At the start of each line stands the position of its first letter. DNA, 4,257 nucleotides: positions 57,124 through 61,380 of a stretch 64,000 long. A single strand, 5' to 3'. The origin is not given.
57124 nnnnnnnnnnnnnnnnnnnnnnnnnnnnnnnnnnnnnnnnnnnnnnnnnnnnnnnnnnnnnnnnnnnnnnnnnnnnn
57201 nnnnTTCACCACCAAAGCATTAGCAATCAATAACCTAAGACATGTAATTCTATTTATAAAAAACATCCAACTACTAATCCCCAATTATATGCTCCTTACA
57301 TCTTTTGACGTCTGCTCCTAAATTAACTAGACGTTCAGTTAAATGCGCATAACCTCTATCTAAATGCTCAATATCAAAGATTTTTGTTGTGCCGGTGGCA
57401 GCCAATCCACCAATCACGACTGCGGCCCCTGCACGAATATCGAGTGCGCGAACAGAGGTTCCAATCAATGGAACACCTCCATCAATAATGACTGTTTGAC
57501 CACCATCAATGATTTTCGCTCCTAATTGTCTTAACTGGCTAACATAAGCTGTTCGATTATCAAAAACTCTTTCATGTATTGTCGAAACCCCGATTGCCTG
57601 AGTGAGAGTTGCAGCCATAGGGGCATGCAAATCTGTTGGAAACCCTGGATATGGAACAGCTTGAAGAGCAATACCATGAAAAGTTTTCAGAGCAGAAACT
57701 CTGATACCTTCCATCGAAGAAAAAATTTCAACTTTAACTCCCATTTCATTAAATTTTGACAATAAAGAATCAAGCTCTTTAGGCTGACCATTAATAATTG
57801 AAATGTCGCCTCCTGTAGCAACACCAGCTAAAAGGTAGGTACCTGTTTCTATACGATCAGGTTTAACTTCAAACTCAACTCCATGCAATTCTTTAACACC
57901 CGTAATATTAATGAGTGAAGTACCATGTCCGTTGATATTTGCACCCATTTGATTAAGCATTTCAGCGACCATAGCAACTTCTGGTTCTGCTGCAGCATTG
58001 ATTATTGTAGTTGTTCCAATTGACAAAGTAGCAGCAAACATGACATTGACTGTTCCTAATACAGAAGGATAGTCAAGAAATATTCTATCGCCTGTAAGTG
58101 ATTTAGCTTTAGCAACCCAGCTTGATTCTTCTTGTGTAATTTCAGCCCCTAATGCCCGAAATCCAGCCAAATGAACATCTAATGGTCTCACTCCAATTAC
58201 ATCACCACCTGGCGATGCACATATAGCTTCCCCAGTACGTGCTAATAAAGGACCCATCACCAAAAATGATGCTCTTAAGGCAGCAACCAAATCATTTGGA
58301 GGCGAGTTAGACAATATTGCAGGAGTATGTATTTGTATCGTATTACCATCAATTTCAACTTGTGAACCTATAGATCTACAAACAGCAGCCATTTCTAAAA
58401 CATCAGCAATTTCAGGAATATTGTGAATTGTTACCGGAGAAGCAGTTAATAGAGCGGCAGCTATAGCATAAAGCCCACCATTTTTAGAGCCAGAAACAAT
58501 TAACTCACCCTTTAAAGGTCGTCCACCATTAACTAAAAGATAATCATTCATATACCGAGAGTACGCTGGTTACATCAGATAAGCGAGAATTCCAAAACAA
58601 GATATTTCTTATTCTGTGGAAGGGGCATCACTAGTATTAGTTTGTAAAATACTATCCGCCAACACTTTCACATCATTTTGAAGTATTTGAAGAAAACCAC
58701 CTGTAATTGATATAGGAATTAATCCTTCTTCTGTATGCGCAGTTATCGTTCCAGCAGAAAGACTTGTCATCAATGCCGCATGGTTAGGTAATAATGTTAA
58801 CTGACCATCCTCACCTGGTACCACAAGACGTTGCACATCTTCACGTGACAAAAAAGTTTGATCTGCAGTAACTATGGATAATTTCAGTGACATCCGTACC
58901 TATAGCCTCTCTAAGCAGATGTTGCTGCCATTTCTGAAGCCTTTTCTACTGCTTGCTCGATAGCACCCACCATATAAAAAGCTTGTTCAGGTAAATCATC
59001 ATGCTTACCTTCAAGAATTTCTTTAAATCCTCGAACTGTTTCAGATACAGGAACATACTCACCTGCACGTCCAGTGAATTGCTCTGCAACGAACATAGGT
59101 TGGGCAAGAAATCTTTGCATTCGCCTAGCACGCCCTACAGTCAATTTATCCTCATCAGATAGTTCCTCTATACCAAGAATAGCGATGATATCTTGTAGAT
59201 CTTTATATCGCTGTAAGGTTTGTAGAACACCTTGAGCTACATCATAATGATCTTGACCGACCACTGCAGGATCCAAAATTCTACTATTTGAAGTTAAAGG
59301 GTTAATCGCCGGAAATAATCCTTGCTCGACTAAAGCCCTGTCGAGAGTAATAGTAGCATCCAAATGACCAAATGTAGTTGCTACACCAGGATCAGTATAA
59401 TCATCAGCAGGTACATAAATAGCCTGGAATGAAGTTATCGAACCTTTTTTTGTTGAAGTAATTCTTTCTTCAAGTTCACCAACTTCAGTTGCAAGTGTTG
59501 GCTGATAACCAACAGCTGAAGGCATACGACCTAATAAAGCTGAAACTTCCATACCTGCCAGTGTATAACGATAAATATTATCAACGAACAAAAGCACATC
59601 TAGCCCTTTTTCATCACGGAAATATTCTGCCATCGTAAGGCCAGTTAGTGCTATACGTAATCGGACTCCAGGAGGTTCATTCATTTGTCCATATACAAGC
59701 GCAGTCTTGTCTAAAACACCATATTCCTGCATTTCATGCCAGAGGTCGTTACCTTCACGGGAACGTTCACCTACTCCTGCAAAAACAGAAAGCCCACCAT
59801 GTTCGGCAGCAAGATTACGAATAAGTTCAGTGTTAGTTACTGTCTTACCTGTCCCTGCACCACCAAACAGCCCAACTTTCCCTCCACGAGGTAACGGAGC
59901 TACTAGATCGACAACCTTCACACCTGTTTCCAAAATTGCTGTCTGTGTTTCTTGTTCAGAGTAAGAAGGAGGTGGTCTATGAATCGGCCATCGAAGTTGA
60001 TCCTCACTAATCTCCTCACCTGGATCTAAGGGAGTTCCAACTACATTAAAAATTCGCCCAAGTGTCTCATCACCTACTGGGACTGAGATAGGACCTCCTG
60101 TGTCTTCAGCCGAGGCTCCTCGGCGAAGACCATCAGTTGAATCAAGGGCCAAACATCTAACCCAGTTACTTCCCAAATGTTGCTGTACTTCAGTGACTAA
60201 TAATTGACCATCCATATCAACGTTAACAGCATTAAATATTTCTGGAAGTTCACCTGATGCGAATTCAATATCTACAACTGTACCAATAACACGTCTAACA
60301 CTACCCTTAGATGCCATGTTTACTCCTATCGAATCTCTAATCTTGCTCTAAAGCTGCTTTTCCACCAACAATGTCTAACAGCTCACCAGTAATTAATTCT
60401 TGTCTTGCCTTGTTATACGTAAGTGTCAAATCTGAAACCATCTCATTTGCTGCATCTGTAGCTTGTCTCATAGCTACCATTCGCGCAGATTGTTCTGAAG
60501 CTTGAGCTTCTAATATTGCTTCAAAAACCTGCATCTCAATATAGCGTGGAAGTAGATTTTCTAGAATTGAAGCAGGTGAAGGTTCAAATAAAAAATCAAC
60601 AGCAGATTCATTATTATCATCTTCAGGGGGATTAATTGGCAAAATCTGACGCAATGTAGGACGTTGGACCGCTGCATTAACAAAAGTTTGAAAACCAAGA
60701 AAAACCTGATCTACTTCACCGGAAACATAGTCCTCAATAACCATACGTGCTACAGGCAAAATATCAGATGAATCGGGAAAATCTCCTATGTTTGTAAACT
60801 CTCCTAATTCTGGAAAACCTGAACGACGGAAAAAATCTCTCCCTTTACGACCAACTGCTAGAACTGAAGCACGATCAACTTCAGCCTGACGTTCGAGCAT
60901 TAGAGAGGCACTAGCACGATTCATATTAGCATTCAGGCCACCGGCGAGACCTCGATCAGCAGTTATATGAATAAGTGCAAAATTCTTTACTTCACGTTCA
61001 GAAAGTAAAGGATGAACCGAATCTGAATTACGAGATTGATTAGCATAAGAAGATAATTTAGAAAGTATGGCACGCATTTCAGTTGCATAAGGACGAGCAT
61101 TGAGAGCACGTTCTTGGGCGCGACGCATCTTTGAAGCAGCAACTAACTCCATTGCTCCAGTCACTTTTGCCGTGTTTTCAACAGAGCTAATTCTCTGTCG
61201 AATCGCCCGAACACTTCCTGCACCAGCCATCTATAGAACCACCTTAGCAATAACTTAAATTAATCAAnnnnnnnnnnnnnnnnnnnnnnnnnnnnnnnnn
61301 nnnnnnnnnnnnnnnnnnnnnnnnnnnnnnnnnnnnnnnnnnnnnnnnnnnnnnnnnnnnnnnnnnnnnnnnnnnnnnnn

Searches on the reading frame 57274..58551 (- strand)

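Call 34: search_protein_families(library=pfam, proteins=[window:57274-58551:-], max_evalue=0.0001)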
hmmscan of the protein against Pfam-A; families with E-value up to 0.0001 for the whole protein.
window:57274-58551:- (425 aa): 1 family
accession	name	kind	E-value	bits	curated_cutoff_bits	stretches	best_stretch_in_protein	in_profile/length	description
PF00275.25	EPSP_synthase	-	2.4e-86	290.5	22.8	1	8-408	2-417/417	EPSP synthase (3-phosphoshikimate 1-carboxyvinyltransferase)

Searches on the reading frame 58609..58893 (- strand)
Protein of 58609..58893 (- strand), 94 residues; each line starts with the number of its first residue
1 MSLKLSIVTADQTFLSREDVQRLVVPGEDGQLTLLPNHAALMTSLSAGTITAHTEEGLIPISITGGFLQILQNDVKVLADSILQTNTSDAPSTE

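Call 34: search_protein_families(library=pfam, proteins=[window:58609-58893:-], max_evalue=0.0001)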
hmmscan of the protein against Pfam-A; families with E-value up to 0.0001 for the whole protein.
window:58609-58893:- (94 aa): 1 family
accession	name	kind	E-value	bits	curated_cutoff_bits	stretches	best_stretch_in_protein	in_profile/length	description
PF02823.21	ATP-synt_DE_N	-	1.4e-20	73.5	27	1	3-81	1-79/80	ATP synthase, Delta/Epsilon chain, beta-sandwich domain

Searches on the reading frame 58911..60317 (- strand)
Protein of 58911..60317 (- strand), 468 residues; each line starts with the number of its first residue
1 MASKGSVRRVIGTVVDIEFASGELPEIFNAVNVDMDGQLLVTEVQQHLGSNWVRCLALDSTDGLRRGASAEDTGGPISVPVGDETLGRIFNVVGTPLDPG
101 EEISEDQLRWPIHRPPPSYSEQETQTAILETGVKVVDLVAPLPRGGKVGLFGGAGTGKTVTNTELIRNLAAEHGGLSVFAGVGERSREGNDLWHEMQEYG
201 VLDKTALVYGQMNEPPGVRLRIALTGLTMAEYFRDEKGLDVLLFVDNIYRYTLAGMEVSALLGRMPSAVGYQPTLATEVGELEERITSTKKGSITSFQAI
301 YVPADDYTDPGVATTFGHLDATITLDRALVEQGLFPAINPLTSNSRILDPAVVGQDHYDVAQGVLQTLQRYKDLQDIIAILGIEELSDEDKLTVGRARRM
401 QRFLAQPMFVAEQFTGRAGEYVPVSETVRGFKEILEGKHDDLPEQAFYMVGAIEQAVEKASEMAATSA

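Call 34: search_protein_families(library=pfam, proteins=[window:58911-60317:-], max_evalue=0.0001)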
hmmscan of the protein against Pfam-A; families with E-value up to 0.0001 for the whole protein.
window:58911-60317:- (468 aa): 3 families
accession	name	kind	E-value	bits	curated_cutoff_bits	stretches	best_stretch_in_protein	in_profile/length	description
PF00006.31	ATP-synt_ab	-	5.3e-69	232.5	29.5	1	132-345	1-213/213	ATP synthase alpha/beta family, nucleotide-binding domain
PF22919.1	ATP-synt_VA_C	-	4.2e-16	59.3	24.7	1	351-438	6-96/101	C-terminal domain of V and A type ATP synthase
PF02874.29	ATP-synt_ab_N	-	4.5e-16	59.6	20.9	1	8-74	2-69/69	ATP synthase alpha/beta family, beta-barrel domain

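Call 63: find_encoding_contigs(protein=P0072, flank=3000, max_places=8)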
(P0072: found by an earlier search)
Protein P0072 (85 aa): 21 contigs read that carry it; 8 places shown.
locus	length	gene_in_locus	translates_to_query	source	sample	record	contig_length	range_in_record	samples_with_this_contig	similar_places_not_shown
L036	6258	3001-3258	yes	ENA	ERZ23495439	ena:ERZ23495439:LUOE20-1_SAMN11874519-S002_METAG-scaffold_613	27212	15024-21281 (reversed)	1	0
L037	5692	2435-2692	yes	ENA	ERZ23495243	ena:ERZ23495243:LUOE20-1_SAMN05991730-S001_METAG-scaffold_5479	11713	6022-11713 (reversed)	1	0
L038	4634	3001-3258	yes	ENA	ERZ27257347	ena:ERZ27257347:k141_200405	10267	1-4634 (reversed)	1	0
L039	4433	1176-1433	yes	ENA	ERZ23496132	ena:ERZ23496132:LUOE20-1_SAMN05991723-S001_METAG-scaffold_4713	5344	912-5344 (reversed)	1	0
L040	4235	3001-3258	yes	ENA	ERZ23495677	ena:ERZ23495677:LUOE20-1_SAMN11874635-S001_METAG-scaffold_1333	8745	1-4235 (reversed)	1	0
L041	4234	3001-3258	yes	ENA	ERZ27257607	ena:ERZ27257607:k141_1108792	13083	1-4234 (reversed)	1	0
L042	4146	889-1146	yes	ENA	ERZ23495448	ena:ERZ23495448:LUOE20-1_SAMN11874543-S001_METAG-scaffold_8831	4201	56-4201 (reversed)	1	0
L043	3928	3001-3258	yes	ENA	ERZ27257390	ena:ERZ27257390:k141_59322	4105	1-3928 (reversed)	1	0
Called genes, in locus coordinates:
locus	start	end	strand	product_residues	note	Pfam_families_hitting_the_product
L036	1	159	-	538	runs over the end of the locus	PF01476:LysM, PF23446:LysM1_NFP_LYK (faint), PF23457:LysM2_NFP (faint), PF23473:LysM3_LYK4_5 (faint), PF01476:LysM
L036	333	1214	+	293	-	PF00376:MerR (weak), PF13411:MerR_1, PF02607:B12-binding_2, PF02310:B12-binding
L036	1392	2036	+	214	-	PF08338:DUF1731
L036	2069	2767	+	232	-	PF00588:SpoU_methylase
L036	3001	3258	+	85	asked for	PF04134:DCC1-like (weak)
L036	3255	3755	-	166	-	PF00731:AIRC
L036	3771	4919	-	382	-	PF22660:RS_preATP-grasp-like, PF02222:ATP-grasp, PF07478:Dala_Dala_lig_C (weak), PF17769:PurK_C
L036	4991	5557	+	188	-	PF02572:CobA_CobO_BtuR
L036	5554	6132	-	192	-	PF01923:Cob_adeno_trans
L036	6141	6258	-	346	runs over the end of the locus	PF00296:Bac_luciferase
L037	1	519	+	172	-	?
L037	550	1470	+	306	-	PF01370:Epimerase, PF08338:DUF1731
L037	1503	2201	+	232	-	PF00588:SpoU_methylase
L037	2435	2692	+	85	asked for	PF04134:DCC1-like (weak)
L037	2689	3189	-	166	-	PF00731:AIRC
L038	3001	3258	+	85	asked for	PF04134:DCC1-like (weak)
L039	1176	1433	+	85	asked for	PF04134:DCC1-like (weak)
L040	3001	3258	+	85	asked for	PF04134:DCC1-like (weak)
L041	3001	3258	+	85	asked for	PF04134:DCC1-like (weak)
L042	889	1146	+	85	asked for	PF04134:DCC1-like (weak)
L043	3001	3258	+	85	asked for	PF04134:DCC1-like (weak)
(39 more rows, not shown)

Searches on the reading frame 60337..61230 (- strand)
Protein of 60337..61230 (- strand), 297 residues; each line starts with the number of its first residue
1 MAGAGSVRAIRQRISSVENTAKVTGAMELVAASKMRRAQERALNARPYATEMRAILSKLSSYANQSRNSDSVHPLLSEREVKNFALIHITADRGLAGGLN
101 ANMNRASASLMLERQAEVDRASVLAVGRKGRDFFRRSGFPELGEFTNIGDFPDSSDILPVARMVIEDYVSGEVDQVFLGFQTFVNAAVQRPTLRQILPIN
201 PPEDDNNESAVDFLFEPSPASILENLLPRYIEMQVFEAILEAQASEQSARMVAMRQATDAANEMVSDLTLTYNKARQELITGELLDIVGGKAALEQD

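Call 34: search_protein_families(library=pfam, proteins=[window:60337-61230:-], max_evalue=0.0001)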
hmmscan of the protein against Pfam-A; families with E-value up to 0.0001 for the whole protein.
window:60337-61230:- (297 aa): 1 family
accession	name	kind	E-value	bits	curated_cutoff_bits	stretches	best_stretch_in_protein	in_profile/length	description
PF00231.24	ATP-synt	-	7.8e-93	311.7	39.9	1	6-294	1-285/285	ATP synthase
